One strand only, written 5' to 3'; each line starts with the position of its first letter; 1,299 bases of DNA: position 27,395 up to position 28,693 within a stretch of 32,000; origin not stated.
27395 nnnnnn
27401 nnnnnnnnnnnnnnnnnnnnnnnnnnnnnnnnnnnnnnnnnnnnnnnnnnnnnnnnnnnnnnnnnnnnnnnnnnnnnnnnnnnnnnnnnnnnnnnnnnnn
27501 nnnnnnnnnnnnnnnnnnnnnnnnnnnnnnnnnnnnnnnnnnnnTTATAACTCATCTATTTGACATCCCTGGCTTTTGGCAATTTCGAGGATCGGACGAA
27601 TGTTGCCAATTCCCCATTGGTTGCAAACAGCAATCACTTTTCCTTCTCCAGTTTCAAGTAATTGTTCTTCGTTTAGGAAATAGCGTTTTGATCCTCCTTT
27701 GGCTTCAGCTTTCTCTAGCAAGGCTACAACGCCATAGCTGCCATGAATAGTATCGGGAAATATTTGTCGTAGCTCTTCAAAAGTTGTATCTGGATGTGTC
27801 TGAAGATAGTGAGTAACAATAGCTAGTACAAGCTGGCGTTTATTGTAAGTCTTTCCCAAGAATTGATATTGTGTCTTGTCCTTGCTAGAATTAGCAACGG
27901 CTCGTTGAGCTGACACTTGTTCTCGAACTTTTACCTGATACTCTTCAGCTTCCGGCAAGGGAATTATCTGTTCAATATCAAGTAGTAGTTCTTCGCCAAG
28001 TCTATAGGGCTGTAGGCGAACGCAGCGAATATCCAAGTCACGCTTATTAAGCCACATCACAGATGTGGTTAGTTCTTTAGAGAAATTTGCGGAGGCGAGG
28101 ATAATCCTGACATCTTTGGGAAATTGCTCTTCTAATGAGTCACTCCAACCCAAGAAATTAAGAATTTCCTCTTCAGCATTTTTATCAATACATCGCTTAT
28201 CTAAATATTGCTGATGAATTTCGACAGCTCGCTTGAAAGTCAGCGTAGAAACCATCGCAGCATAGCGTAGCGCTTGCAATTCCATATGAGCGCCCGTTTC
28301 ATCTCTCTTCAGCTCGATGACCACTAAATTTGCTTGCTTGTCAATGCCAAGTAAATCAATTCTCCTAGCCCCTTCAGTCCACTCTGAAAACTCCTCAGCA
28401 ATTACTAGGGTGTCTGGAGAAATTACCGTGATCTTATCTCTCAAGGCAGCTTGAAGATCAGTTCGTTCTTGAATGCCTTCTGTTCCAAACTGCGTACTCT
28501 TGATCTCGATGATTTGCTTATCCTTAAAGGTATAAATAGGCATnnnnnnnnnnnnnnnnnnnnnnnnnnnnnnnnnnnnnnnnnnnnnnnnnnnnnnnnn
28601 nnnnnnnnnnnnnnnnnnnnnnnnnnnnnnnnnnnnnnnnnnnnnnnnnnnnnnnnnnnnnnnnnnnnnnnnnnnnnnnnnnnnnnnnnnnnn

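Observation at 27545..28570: Stand-alone RecB/NucS-like PD-(D/E)XK nuclease with unassigned middle and C-terminal domains next to an R-M pair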

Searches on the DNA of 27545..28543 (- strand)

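Call 20: search_dna_similar(query=L002:8001-8999:+, collection=ecoli_genomes, mode=near, max_rows=25)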
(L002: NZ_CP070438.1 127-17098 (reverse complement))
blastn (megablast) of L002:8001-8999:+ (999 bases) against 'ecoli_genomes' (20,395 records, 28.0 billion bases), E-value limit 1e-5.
Records with a match: 554; places in all: 615; records where one place covers at least 80% of the query: 497.
Genomes with a match: 554 of 5426; with a place that covers at least 80% of the query: 497. Places per genome that has any: lowest 1, median 1, highest 3. On chromosomes: 615 places; on plasmids: 0.
Best place of each record, by identity: >=99% 22; 95-99% 450; 90-95% 79; 80-90% 3.
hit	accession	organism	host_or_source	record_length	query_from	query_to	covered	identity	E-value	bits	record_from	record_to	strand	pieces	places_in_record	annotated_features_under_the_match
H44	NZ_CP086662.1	Escherichia coli strain E2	animal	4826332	1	999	100%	100.0%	0e+0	1845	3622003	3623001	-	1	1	hypothetical protein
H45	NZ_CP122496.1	Escherichia coli strain a7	duck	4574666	1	999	100%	100.0%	0e+0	1845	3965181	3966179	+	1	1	hypothetical protein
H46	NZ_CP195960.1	Escherichia coli strain A3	Raw wastewater influent sample from the ...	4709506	1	999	100%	100.0%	0e+0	1845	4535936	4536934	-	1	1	hypothetical protein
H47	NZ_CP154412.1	Escherichia coli strain TF5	pig feces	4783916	1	999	100%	100.0%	0e+0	1845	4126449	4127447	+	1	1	hypothetical protein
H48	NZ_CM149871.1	Escherichia coli strain HCP17S3_I4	Sus scrofa domesticus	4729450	1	999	100%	100.0%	0e+0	1845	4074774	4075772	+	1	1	PDDEXK family nuclease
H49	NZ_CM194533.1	Escherichia coli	pressure-relief and ventilation ...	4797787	1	999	100%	100.0%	0e+0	1845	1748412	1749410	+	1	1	PDDEXK family nuclease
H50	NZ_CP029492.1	Escherichia coli strain HS30-1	Homo sapiens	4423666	1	999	100%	99.5%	0e+0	1818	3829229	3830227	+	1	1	hypothetical protein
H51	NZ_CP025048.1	Escherichia coli strain SC516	Chicken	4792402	1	999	100%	99.5%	0e+0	1818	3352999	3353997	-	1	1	hypothetical protein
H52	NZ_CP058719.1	Escherichia coli strain M159-1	Manis javanica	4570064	1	999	100%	99.5%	0e+0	1818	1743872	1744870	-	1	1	hypothetical protein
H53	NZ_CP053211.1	Escherichia coli strain QDFD216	dog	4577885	1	999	100%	99.5%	0e+0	1818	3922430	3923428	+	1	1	hypothetical protein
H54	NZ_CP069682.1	Escherichia coli O176:H45 strain MIN9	Homo sapiens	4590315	1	999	100%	99.5%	0e+0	1818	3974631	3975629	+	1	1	hypothetical protein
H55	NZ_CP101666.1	Escherichia coli strain M171-1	Manis javanica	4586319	1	999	100%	99.5%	0e+0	1818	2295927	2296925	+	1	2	hypothetical protein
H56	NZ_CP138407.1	Escherichia coli strain 50EVAW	Homo sapiens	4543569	1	999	100%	99.5%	0e+0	1818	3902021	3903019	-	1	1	hypothetical protein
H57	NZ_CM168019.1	Escherichia coli strain PEC148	Sus scrofa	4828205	1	999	100%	99.5%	0e+0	1818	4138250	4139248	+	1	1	PDDEXK family nuclease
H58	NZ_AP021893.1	Escherichia coli strain 2018-06-4CC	Homo sapiens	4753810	1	999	100%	99.4%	0e+0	1812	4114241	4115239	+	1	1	hypothetical protein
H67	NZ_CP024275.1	Escherichia coli O6:H16 strain M9682-C1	missing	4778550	1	999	100%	98.6%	0e+0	1768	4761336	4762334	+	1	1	hypothetical protein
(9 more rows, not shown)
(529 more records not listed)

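Call 22: get_annotated_region(hit=H48, flank=16000)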
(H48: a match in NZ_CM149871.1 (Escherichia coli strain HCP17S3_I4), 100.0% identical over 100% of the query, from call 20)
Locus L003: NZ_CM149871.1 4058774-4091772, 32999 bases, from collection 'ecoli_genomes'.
description: Escherichia coli strain HCP17S3_I4 chromosome, whole genome shotgun sequence
organism: Escherichia coli strain HCP17S3_I4 (NCBI taxid 562)
replicon: chromosome; assembly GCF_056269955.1
host: Sus scrofa domesticus; source: feces; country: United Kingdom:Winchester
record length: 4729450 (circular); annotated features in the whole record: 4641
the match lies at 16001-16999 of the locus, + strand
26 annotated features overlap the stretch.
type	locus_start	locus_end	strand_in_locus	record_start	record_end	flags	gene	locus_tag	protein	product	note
CDS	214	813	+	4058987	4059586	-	-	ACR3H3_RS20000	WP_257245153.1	inovirus Gp2 family protein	-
CDS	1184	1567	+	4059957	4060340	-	-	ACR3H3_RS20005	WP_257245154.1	zinc-ribbon domain-containing protein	-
CDS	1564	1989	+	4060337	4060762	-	-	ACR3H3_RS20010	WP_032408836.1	putative zinc ribbon protein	-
CDS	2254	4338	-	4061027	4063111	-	brxL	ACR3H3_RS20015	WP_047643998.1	protease Lon-related BREX system protein BrxL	-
CDS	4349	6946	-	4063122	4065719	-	pglZ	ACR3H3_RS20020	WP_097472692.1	BREX-1 system phosphatase PglZ type A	-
CDS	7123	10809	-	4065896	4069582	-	pglX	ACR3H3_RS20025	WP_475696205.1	BREX-1 system adenine-specific DNA-methyltransferase PglX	-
CDS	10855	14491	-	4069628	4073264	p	brxC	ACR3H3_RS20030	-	BREX system P-loop protein BrxC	frameshifted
CDS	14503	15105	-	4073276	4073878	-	brxB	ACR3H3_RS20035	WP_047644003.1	BREX-1 system protein BrxB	-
CDS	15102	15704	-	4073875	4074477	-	brxA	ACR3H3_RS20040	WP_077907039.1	BREX-1 system protein BrxA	-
CDS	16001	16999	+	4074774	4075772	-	-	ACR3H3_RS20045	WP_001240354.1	PDDEXK family nuclease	-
CDS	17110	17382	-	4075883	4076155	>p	-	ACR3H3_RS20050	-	HNH endonuclease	incomplete; partial in the middle of a contig; missing N-terminus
CDS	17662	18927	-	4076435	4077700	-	-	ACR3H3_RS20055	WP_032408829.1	tyrosine-type recombinase/integrase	-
tRNA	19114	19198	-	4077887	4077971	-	-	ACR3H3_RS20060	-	tRNA-Leu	-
CDS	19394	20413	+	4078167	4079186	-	ahr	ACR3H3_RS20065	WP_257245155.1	NADPH-dependent aldehyde reductase Ahr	-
CDS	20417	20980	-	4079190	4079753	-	idnK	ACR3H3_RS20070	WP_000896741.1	gluconokinase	-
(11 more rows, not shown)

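Call 87: get_annotated_region(hit=H67, flank=4000)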
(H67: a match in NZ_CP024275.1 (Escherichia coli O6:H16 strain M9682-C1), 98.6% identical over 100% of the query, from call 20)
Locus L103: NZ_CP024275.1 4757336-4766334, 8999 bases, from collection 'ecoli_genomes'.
description: Escherichia coli O6:H16 strain M9682-C1 chromosome, complete genome
organism: Escherichia coli O6:H16 strain M9682-C1 (NCBI taxid 1446746)
replicon: chromosome; assembly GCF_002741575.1
host: missing; source: missing; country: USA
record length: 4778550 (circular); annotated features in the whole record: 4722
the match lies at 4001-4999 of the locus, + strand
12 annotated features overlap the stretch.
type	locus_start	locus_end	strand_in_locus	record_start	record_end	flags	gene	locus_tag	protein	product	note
CDS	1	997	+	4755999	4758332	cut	-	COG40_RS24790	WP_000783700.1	primase-helicase zinc-binding domain-containing protein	-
CDS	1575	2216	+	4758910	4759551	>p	-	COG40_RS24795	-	tyrosine-type recombinase/integrase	incomplete; partial in the middle of a contig; missing C-terminus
CDS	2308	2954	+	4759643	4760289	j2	-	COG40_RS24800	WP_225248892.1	IS1 family transposase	programmed frameshift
CDS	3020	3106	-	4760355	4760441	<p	-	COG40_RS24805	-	DUF1788 domain-containing protein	incomplete; partial in the middle of a contig; missing C-terminus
CDS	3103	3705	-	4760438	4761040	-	brxA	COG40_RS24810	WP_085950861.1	BREX-1 system protein BrxA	-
CDS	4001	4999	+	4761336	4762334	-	-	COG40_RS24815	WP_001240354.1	hypothetical protein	-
CDS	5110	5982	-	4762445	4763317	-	-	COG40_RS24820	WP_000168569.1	phosphorothioated DNA-binding restriction endonuclease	-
CDS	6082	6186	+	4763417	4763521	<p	-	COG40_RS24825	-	HNH endonuclease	incomplete; partial in the middle of a contig; missing N-terminus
CDS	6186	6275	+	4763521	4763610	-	-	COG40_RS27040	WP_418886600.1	hypothetical protein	-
CDS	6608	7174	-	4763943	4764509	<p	-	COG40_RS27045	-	sialate O-acetylesterase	incomplete; partial in the middle of a contig; missing C-terminus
CDS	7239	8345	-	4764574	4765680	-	nanM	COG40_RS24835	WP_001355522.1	N-acetylneuraminate epimerase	-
CDS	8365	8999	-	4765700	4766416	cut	nanC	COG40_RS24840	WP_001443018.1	N-acetylneuraminic acid outer membrane channel NanC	-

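Call 88: get_annotated_region(hit=H50, flank=4000)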
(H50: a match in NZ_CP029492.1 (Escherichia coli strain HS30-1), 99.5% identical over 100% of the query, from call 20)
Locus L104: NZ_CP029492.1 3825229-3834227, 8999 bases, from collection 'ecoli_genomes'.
description: Escherichia coli strain HS30-1 chromosome, complete genome
organism: Escherichia coli strain HS30-1 (NCBI taxid 562)
replicon: chromosome; assembly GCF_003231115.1
host: Homo sapiens; source: fecal sample; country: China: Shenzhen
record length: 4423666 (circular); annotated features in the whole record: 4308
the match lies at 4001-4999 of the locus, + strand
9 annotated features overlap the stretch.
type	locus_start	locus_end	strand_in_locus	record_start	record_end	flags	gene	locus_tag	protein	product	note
CDS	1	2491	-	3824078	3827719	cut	brxC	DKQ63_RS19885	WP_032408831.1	BREX system P-loop protein BrxC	-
CDS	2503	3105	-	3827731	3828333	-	brxB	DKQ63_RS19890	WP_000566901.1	BREX-1 system protein BrxB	-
CDS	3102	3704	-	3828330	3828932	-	brxA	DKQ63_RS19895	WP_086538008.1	BREX-1 system protein BrxA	-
CDS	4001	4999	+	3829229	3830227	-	-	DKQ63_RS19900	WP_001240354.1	hypothetical protein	-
CDS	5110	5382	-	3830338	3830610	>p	-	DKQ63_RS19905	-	HNH endonuclease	incomplete; partial in the middle of a contig; missing N-terminus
CDS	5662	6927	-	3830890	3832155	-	-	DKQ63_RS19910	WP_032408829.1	tyrosine-type recombinase/integrase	-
tRNA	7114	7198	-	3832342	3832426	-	-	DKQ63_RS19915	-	tRNA-Leu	-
CDS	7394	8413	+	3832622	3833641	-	ahr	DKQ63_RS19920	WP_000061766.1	NADPH-dependent aldehyde reductase Ahr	-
CDS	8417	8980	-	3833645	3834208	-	idnK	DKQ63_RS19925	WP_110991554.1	gluconokinase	-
